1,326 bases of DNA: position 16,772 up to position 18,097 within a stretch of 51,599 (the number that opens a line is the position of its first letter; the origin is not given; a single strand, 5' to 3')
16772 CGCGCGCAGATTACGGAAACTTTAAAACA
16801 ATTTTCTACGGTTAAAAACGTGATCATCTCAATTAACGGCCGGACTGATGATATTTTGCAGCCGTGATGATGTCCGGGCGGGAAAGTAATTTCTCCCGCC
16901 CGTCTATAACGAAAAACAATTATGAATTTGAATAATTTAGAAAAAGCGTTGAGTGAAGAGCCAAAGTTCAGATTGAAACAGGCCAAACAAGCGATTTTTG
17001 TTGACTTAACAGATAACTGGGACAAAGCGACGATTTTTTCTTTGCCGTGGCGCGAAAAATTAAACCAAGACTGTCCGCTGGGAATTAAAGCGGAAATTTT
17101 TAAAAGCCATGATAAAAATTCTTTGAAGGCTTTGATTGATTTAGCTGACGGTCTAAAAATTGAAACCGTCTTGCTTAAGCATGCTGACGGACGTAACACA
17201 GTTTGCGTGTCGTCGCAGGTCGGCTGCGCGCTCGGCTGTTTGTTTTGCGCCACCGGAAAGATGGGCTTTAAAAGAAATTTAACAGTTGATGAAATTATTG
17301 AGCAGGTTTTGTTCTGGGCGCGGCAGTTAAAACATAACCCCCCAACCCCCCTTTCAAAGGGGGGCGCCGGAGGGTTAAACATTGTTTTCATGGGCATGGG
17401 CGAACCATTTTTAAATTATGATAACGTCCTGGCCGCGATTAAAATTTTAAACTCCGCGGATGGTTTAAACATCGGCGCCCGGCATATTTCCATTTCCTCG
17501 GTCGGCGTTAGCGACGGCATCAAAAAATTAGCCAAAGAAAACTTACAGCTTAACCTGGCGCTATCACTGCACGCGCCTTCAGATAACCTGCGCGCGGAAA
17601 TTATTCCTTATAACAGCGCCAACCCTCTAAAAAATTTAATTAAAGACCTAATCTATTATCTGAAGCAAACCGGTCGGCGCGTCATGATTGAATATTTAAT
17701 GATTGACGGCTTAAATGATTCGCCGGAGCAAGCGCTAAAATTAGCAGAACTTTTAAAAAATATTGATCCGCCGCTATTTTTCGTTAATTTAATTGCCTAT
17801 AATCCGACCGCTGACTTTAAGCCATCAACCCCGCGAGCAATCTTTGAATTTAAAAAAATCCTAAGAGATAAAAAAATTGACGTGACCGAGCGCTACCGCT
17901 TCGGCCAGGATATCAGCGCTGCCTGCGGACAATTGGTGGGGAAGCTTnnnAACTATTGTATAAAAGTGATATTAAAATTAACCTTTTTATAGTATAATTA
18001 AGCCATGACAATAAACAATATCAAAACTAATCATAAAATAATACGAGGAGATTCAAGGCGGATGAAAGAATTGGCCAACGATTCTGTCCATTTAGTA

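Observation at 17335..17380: GC-rich palindromic repeat sitting in frame inside the essential radical-SAM gene rlmN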

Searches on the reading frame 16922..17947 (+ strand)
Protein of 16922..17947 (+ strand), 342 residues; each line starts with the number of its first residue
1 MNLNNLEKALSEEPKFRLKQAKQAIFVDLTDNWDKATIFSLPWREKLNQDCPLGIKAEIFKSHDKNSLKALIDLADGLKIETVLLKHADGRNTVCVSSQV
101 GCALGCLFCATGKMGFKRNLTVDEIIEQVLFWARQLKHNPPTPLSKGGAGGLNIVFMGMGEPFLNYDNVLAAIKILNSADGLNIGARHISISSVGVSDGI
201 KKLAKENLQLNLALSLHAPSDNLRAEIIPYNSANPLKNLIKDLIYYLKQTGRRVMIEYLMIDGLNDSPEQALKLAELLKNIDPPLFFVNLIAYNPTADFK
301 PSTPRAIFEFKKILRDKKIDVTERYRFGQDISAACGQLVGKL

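Call 10: find_homologous_proteins(query=window:16922-17947:+, max_evalue=1e-30)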
Query window:16922-17947:+ (342 aa): 7962 proteins with E <= 1e-30 among 8000 candidates; the best 120 are listed.
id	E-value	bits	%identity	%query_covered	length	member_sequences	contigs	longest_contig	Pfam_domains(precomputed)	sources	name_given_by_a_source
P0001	6.4e-226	767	100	100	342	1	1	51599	PF04055.28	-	-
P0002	3.0e-179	614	80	100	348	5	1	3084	PF04055.28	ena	-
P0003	1.6e-174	598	78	99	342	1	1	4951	PF04055.28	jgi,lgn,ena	-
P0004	8.1e-174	596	79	100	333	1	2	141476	PF04055.28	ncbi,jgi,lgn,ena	-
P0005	5.3e-171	586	79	100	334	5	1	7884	PF04055.28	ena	-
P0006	1.3e-170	585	79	100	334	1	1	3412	PF04055.28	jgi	-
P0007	1.5e-170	585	78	100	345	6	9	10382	PF04055.28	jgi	-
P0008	2.9e-169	581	78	100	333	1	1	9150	PF04055.28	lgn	-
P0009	1.8e-168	578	78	100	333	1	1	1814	PF04055.28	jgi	jgi:23S rRNA (adenine2503-C2)-methyltransferase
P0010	4.3e-168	577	77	100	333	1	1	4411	PF04055.28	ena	-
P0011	9.4e-168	576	77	100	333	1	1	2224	PF04055.28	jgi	-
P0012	9.8e-168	576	77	100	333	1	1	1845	PF04055.28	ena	-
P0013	1.0e-167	576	77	100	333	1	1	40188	PF04055.28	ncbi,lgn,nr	ncbi:MAG: 23S rRNA (adenine(2503)-C(2))-methyltransferase RlmN [bacterium]|nr:23S rRNA (adenine(2503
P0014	3.5e-167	574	77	100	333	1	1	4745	PF04055.28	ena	-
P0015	1.8e-166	572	77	100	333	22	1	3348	PF04055.28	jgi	-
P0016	1.5e-164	565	76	100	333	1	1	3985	PF04055.28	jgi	-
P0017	1.6e-164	565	75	100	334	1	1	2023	PF04055.28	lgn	-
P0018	5.2e-162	557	75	100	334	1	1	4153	PF04055.28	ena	-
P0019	5.8e-162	557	75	100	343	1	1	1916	PF04055.28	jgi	-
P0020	7.5e-160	550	73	100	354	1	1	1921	PF04055.28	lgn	-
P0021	3.4e-159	548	73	100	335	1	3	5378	PF04055.28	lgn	-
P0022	1.4e-158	546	74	99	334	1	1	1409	PF04055.28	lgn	-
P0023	6.3e-158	543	75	100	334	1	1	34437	PF04055.28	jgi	jgi:23S rRNA (adenine2503-C2)-methyltransferase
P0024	1.4e-157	542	73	100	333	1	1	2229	PF04055.28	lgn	-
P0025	1.8e-157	542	75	100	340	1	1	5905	PF04055.28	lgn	-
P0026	1.6e-155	536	72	99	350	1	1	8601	PF04055.28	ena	-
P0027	5.0e-155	534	73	100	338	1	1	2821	PF04055.28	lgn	-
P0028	1.3e-154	533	72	100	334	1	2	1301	PF04055.28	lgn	-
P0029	2.3e-153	528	69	100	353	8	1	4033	PF04055.28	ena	-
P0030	3.9e-153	528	71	99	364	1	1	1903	PF04055.28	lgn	-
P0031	4.7e-151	521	70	100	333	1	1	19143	PF04055.28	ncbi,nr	ncbi:MAG: 23S rRNA (adenine(2503)-C(2))-methyltransferase RlmN [Patescibacteria group bacterium]|nr:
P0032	5.0e-151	521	69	100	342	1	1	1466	PF04055.28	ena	-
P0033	6.3e-151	520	69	100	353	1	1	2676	PF04055.28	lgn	-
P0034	6.8e-151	520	74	97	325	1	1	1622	PF04055.28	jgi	jgi:23S rRNA (adenine2503-C2)-methyltransferase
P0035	1.1e-150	520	72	99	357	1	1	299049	PF04055.28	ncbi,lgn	-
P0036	1.1e-150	520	72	100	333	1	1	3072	PF04055.28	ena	-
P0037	9.3e-149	513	70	100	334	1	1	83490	PF04055.28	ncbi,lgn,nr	ncbi:MAG: 23S rRNA (adenine(2503)-C(2))-methyltransferase RlmN [bacterium]|nr:23S rRNA (adenine(2503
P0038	9.6e-148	510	70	100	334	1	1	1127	PF04055.28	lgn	-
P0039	2.0e-146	506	68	100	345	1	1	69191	PF04055.28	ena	-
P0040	8.0e-146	504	70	100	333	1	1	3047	PF04055.28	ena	-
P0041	2.0e-145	502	70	99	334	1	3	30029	PF04055.28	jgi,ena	-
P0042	2.8e-145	502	69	100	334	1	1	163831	PF04055.28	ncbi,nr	ncbi:MAG: 23S rRNA (adenine(2503)-C(2))-methyltransferase RlmN [Patescibacteria group bacterium]|nr:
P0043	7.0e-145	501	70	99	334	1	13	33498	PF04055.28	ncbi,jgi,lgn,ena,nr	ncbi:MAG: putative dual-specificity RNA methyltransferase RlmN [Parcubacteria group bacterium GW2011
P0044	3.7e-144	498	70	100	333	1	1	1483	PF04055.28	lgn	-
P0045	7.7e-144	497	68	100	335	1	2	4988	PF04055.28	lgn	-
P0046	1.1e-143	497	70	100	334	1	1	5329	PF04055.28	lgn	-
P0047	5.3e-143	494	69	100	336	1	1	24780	PF04055.28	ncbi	ncbi:MAG: 23S rRNA (adenine(2503)-C(2))-methyltransferase RlmN [bacterium]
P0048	1.1e-142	493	70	100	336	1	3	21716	PF04055.28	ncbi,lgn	-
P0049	2.3e-142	492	69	100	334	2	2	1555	PF04055.28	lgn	-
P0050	4.3e-142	491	69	100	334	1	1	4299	PF04055.28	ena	-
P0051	4.8e-142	491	66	100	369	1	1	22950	PF04055.28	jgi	jgi:23S rRNA (adenine2503-C2)-methyltransferase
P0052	7.2e-142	491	65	99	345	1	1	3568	PF04055.28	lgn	-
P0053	1.4e-141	490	66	99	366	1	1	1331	PF04055.28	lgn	-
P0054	1.7e-141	489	69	100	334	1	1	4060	PF04055.28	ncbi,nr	ncbi:MAG: 23S rRNA (adenine(2503)-C(2))-methyltransferase RlmN [bacterium]|nr:23S rRNA (adenine(2503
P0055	1.4e-140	486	68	100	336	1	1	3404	PF04055.28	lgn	-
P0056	1.8e-140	486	68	100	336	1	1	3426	PF04055.28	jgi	-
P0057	1.1e-139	484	67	100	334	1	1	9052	PF04055.28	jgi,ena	-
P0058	1.2e-139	483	67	100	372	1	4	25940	PF04055.28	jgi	-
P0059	2.2e-139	482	68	100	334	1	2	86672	PF04055.28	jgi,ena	-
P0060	3.7e-139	482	67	100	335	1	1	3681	PF04055.28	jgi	jgi:23S rRNA (adenine2503-C2)-methyltransferase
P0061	4.0e-139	482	68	100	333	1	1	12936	PF04055.28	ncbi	-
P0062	2.1e-138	479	67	100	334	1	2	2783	PF04055.28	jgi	-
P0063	3.7e-138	478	67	100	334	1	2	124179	PF04055.28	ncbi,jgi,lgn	jgi:23S rRNA (adenine2503-C2)-methyltransferase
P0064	8.4e-138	477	67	100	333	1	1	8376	PF04055.28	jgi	-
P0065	8.9e-138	477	68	100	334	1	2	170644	PF04055.28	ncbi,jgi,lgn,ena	ncbi:MAG: 23S rRNA (adenine(2503)-C(2))-methyltransferase RlmN [Patescibacteria group bacterium]|jgi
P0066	9.6e-138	477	67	100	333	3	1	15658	PF04055.28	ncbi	ncbi:MAG: 23S rRNA (adenine(2503)-C(2))-methyltransferase RlmN [bacterium]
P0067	1.2e-137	477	66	100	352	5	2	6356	PF04055.28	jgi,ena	jgi:23S rRNA (adenine2503-C2)-methyltransferase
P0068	1.3e-137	477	66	99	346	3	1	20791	PF04055.28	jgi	jgi:23S rRNA (adenine2503-C2)-methyltransferase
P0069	2.9e-137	476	67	100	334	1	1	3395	PF04055.28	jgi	-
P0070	3.9e-137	475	66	100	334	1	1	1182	PF04055.28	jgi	jgi:23S rRNA (adenine2503-C2)-methyltransferase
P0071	8.8e-137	474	67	98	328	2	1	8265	PF04055.28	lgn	-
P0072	9.5e-137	474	64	100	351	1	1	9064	PF04055.28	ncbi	-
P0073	1.3e-136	473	67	100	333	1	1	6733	PF04055.28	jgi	-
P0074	1.6e-136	473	65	100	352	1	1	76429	PF04055.28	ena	-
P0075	4.5e-136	472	67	99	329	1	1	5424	PF04055.28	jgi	jgi:23S rRNA (adenine2503-C2)-methyltransferase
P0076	6.3e-136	471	66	100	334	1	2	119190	PF04055.28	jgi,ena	-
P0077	1.8e-135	470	66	100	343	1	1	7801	PF04055.28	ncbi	ncbi:MAG: 23S rRNA (adenine(2503)-C(2))-methyltransferase RlmN [Candidatus Falkowbacteria bacterium]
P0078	7.2e-135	468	66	100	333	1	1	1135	PF04055.28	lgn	-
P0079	1.5e-134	467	65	100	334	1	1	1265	PF04055.28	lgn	-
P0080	2.5e-134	466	66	100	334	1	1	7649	PF04055.28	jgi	-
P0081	3.6e-134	465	66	100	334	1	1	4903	PF04055.28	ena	-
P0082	5.3e-133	462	64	99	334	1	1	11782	PF04055.28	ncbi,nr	ncbi:MAG: 23S rRNA (adenine(2503)-C(2))-methyltransferase RlmN [bacterium]|nr:23S rRNA (adenine(2503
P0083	5.8e-130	452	63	99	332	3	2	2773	PF04055.28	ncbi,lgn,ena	ncbi:MAG: 23S rRNA (adenine(2503)-C(2))-methyltransferase RlmN [Patescibacteria group bacterium]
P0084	3.8e-128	446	64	100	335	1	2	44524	PF04055.28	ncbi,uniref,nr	ncbi:MAG: 23S rRNA (adenine(2503)-C(2))-methyltransferase [Candidatus Buchananbacteria bacterium RBG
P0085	1.7e-127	443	63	100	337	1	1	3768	PF04055.28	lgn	-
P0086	2.3e-127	443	63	99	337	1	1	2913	PF04055.28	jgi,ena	-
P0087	4.3e-127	442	63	100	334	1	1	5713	PF04055.28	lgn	-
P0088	6.2e-127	442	62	100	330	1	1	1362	PF04055.28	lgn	-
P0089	1.3e-126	441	61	100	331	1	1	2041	PF04055.28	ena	-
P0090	2.7e-126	440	63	98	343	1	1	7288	PF04055.28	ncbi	ncbi:MAG: 23S rRNA (adenine(2503)-C(2))-methyltransferase RlmN [Patescibacteria group bacterium]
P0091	4.6e-126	439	61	99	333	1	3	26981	PF04055.28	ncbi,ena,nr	ncbi:MAG: 23S rRNA (adenine(2503)-C(2))-methyltransferase RlmN [Patescibacteria group bacterium]|nr:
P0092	1.1e-125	438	62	99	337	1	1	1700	PF04055.28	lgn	-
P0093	2.2e-125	437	63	98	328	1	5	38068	PF04055.28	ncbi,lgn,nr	ncbi:23S rRNA (adenine(2503)-C(2))-methyltransferase RlmN [Patescibacteria group bacterium]|nr:23S r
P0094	2.4e-125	436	61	100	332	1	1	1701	PF04055.28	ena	-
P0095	2.5e-125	436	61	99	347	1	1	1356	PF04055.28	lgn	-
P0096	4.2e-125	436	62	99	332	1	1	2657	PF04055.28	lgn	-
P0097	5.9e-125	435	62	99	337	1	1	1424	PF04055.28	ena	-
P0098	5.9e-125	435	60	99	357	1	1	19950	PF04055.28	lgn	-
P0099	2.1e-124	433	59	100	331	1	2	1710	PF04055.28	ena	-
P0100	2.9e-124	433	60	99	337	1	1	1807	PF04055.28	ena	-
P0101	3.0e-124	433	59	100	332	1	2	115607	PF04055.28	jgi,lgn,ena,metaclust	metaclust:\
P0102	3.0e-124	433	60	99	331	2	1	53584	PF04055.28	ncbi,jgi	jgi:23S rRNA (adenine2503-C2)-methyltransferase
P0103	4.6e-124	432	56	100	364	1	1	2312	PF04055.28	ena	-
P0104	5.6e-124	432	62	99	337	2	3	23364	PF04055.28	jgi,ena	-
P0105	6.3e-124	432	62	100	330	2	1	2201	PF04055.28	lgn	-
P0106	7.3e-124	431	59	100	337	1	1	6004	PF04055.28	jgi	-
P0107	1.1e-123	431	59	100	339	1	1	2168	PF04055.28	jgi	jgi:23S rRNA (adenine2503-C2)-methyltransferase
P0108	1.1e-123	431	60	100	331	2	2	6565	PF04055.28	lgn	-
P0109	1.1e-123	431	59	99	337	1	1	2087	PF04055.28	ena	-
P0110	1.5e-123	430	59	100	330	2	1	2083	PF04055.28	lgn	-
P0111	1.7e-123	430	62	99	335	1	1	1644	PF04055.28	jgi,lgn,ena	-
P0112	3.2e-123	429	61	99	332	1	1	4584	PF04055.28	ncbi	-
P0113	3.4e-123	429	60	99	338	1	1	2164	PF04055.28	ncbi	-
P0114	3.9e-123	429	59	99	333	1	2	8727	PF04055.28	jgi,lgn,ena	-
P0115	3.9e-123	429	59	99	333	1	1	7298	PF04055.28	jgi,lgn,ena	-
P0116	4.2e-123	429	59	99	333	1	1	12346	PF04055.28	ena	-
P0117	4.7e-123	429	61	100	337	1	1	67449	PF04055.28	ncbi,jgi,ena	ncbi:MAG: 23S rRNA (adenine(2503)-C(2))-methyltransferase RlmN [Patescibacteria group bacterium]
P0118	8.6e-123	428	59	100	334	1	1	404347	PF04055.28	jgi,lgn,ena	-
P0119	1.2e-122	428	59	100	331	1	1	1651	PF04055.28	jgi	jgi:23S rRNA (adenine2503-C2)-methyltransferase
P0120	1.7e-122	427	60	100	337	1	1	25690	PF04055.28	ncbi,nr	ncbi:MAG: 23S rRNA (adenine(2503)-C(2))-methyltransferase RlmN [Candidatus Parcubacteria bacterium]|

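Call 11: find_related_loci(query=window:16922-17947:+, collection=genome_contigs, flank=10000)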
Query window:16922-17947:+ (342 aa) in genome_contigs; peptide patterns used: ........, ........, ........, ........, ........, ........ (x = any residue, [..] = any of these).
600 stretches matched a pattern (row limit reached: there are more); 580 encode a relative of the query (tblastn E <= 1e-3); the best 80 are kept; 80 distinct loci.
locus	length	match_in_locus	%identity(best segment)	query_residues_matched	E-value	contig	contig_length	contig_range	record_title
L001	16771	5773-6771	70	1-341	3e-160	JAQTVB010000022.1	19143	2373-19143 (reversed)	MAG: Patescibacteria group bacterium isolate STB_78 NODE_6532_length_19143_cov_3.613589_Sandtown_B, whole genome shotgun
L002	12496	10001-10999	60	1-341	1e-131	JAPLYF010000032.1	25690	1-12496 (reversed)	MAG: Candidatus Parcubacteria bacterium isolate LacPavin_0920_SED4_MAG_37_11 LacPavin_0920_SED4_scaffold_1069928, whole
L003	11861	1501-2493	58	1-341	3e-125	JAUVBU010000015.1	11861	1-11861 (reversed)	MAG: bacterium isolate CSMAG_253 CSMAG_253_k127_13779512_length_11861_cov_14.9809, whole genome shotgun sequence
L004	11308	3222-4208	57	1-338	8e-125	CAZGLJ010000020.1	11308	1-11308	MAG TPA_asm: uncultured Candidatus Saccharibacteria bacterium isolate SRP050083_co1_295 genome assembly, contig: NODE_26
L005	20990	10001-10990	56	1-341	1e-124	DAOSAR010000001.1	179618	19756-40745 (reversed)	MAG TPA_asm: Candidatus Pacearchaeota archaeon isolate AMR_MDS_1904 NODE_47_length_179618_cov_39.106041, whole genome sh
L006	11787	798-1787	57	1-341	9e-124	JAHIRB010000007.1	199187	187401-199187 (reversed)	MAG: Patescibacteria group bacterium isolate MM_PC_MetaG.mb.11 MM_PC_MetaG.mb.11_k141_375717, whole genome shotgun seque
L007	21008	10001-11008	57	1-340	4e-123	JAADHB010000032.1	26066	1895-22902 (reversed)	MAG: bacterium isolate M_MetaBat.155 contig-127_4509, whole genome shotgun sequence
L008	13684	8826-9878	55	1-341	2e-123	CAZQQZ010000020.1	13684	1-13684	MAG TPA_asm: uncultured Candidatus Saccharibacteria bacterium isolate SRP118108_co3_458 genome assembly, contig: NODE_31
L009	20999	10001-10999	56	1-341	2e-122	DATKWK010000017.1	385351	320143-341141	MAG TPA_asm: Candidatus Bathyarchaeia archaeon isolate SMAG_U14161 k141_4541970, whole genome shotgun sequence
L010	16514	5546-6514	54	3-341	2e-120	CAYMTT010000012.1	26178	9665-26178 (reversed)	MAG TPA_asm: uncultured Candidatus Saccharibacteria bacterium isolate binchicken_co17_376 genome assembly, contig: NODE_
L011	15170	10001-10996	54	1-341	2e-120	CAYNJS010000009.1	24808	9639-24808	MAG TPA_asm: uncultured Gammaproteobacteria bacterium isolate SRP167671_co2_162 genome assembly, contig: NODE_2705_lengt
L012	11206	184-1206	55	1-341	2e-120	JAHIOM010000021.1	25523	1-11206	MAG: Patescibacteria group bacterium isolate KR13_S3.mb.134 KR13_S3.mb.134_k141_317705, whole genome shotgun sequence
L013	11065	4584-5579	53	1-341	1e-119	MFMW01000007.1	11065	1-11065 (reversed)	MAG: Candidatus Kuenenbacteria bacterium RIFCSPHIGHO2_02_FULL_39_13 rifcsphigho2_02_scaffold_12246, whole genome shotgun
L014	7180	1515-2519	54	1-342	4e-119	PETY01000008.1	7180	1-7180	MAG: Candidatus Nealsonbacteria bacterium CG02_land_8_20_14_3_00_34_20 CG02_land_8_20_14_3.00_150_scaffold_7040_c, whole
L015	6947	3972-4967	53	1-340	9e-119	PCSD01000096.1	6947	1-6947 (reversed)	MAG: Candidatus Falkowbacteria bacterium CG23_combo_of_CG06-09_8_20_14_all_49_15 CG23_scaffold_9786_c, whole genome shot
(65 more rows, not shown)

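Call 14: find_encoding_contigs(protein=P0004, flank=10000, max_places=2)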
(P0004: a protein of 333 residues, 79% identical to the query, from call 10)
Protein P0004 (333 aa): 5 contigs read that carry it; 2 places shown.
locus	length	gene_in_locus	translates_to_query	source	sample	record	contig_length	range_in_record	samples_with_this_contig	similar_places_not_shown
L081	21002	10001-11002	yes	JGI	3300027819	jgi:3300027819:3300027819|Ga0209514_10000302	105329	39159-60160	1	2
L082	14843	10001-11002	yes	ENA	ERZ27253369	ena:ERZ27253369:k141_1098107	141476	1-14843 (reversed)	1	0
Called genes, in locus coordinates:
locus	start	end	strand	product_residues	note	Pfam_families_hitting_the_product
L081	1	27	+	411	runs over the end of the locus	PF00070:Pyr_redox (faint), PF00890:FAD_binding_2 (weak), PF01134:GIDA (faint), PF01266:DAO (faint), PF03486:HI0933_like, PF07992:Pyr_redox_2 (faint), PF12831:FAD_oxidored, PF22780:HI0933_like_1st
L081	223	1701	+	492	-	PF00158:Sigma54_activat (faint), PF02463:SMC_N (faint), PF03193:RsgA_GTPase (faint), PF13191:AAA_16 (faint), PF13476:AAA_23 (faint), PF13555:AAA_29 (faint), PF00005:ABC_tran, PF00005:ABC_tran, +3 more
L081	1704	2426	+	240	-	PF06966:DUF1295 (faint), PF04140:ICMT (weak)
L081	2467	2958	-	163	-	PF03449:GreA_GreB_N, PF01272:GreA_GreB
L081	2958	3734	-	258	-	PF01061:ABC2_membrane, PF12698:ABC2_membrane_3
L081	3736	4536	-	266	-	PF00005:ABC_tran, PF13304:AAA_21 (faint)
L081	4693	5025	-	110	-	-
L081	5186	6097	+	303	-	PF00413:Peptidase_M10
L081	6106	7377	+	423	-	PF09335:VTT_dom, PF01569:PAP2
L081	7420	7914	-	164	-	-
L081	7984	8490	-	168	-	-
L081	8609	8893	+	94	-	PF18898:DUF5654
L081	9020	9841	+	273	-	PF10648:Gmad2, PF10646:Germane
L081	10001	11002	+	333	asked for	PF04055:Radical_SAM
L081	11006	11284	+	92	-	PF18905:DUF5661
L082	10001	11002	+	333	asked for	PF04055:Radical_SAM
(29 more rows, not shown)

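Call 15: find_encoding_contigs(protein=P0002, flank=10000, max_places=2)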
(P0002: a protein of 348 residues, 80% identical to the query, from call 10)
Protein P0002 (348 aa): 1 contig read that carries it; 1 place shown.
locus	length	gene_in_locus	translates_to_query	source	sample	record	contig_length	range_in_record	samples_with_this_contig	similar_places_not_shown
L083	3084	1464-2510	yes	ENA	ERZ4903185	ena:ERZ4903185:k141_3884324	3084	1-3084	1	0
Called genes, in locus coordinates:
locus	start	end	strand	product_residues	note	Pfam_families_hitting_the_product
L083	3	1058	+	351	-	?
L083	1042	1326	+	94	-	PF18898:DUF5654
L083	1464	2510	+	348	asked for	PF04055:Radical_SAM (weak)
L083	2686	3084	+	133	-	?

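Call 16: find_encoding_contigs(protein=P0003, flank=10000, max_places=2)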
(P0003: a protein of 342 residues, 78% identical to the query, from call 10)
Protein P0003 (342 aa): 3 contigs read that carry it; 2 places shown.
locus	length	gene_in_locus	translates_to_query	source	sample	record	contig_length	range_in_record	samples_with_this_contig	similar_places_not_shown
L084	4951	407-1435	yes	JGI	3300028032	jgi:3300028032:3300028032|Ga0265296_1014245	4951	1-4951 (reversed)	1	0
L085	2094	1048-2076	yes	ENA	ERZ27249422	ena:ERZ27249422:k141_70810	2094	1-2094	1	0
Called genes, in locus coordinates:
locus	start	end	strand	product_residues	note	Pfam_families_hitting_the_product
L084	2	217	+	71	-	?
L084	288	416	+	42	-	-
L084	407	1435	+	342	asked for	PF04055:Radical_SAM (faint)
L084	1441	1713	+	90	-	PF18905:DUF5661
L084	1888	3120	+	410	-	PF08529:NusA_N, PF00575:S1 (weak), PF13184:KH_NusA_1st, PF26594:KH_NusA_2nd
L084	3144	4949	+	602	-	?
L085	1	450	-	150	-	?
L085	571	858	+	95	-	PF18898:DUF5654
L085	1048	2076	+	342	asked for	PF04055:Radical_SAM (faint)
